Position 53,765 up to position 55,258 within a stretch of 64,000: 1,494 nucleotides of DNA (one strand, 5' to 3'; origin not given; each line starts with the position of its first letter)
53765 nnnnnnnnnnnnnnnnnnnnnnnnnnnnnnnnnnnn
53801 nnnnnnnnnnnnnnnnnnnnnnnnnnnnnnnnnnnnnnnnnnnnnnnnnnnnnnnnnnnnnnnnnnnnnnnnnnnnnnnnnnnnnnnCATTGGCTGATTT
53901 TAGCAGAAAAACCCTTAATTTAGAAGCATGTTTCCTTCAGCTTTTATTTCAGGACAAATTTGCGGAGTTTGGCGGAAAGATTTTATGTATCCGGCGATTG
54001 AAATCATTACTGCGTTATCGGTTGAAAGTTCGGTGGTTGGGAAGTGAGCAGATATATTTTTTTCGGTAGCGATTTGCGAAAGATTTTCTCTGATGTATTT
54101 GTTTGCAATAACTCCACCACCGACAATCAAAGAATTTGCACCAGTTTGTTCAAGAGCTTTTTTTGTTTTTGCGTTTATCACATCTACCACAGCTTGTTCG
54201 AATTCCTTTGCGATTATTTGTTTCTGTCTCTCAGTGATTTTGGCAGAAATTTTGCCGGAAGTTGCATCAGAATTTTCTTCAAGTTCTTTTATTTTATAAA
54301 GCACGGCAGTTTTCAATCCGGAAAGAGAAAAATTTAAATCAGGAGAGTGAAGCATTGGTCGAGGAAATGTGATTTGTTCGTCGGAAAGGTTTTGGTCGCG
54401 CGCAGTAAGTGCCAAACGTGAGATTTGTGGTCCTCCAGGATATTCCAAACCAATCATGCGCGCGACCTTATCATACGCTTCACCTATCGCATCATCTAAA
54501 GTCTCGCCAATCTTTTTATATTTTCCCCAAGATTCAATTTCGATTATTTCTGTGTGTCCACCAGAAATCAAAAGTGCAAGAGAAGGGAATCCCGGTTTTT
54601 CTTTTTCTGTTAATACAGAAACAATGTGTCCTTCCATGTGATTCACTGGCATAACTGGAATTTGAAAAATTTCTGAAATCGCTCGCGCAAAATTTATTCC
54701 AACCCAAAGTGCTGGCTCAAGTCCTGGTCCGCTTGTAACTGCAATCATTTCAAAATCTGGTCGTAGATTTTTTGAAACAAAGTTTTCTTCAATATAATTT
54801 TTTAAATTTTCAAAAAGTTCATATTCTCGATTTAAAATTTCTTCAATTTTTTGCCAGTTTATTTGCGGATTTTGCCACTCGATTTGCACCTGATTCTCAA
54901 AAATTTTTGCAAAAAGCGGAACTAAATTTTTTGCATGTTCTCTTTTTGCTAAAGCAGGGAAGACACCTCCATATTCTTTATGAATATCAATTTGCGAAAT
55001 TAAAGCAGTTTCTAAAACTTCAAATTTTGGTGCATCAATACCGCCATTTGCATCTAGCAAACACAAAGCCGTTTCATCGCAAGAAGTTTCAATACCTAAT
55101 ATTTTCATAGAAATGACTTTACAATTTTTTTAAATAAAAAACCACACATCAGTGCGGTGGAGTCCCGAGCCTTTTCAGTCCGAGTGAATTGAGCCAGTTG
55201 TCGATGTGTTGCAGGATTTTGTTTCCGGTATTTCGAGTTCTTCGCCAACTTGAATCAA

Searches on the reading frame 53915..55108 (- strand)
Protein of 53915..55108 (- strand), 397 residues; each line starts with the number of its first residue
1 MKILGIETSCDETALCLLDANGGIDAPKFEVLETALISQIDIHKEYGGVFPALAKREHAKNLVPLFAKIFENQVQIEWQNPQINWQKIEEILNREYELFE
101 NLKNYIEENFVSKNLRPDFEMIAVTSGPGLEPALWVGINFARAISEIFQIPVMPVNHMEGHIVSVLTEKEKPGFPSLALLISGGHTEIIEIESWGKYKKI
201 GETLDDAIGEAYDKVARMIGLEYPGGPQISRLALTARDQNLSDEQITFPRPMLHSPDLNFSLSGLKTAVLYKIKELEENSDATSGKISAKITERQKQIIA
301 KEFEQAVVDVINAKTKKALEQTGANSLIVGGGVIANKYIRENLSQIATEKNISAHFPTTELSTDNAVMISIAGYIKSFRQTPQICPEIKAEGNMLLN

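Call 12: search_protein_families(library=pfam, proteins=[window:53915-55108:-], max_evalue=0.00001)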
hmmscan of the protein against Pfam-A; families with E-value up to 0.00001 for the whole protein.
window:53915-55108:- (397 aa): 2 families
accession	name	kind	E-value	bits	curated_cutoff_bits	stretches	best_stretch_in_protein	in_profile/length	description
PF00814.31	TsaD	-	1.5e-77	261.3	24.8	2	100-370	31-263/264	tRNA N6-adenosine threonylcarbamoyltransferase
PF22521.2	HypF_C_2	-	4.7e-07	30.3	27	1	287-358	156-228/241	Carbamoyltransferase, Kae1-like Domain, second subdomain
